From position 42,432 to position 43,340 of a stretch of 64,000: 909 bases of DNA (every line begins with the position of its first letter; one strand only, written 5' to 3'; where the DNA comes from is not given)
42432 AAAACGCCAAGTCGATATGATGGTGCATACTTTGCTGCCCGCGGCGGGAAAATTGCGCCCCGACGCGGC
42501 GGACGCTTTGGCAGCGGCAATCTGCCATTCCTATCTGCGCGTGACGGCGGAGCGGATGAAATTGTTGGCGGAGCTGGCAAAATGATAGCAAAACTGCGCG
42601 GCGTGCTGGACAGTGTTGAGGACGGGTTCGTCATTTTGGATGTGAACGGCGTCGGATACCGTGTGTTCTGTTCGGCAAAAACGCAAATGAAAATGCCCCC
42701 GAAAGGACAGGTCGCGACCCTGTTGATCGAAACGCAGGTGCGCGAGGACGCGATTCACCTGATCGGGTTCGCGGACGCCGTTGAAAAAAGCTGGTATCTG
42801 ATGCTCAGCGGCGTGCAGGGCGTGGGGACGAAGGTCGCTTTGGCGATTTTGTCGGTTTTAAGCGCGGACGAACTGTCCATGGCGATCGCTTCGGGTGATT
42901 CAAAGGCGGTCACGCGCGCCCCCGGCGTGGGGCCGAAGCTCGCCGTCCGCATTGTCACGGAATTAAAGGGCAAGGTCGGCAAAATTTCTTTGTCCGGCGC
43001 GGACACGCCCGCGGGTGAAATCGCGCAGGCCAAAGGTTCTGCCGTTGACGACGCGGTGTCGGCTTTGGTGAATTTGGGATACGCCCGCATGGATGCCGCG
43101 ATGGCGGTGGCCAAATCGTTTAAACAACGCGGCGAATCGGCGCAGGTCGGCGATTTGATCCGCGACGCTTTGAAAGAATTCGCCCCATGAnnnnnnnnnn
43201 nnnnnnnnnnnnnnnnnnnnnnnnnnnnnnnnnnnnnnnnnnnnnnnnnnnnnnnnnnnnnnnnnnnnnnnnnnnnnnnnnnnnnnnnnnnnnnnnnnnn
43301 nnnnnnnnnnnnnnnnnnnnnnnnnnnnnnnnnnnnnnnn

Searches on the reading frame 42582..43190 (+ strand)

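Call 37: search_protein_families(library=pfam, proteins=[window:42582-43190:+], max_evalue=0.001)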
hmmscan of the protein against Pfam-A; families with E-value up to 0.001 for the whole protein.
window:42582-43190:+ (202 aa): 3 families
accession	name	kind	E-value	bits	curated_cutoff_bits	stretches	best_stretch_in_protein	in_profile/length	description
PF01330.27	RuvA_N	-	7.2e-19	68.1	23.6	1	1-60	1-59/61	RuvA N terminal domain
PF14520.12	HHH_5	-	1.1e-10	42.2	27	1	74-129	3-56/57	Helix-hairpin-helix domain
PF07499.19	RuvA_C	-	1.5e-09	38.6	24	1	154-199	2-45/47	RuvA, C-terminal domain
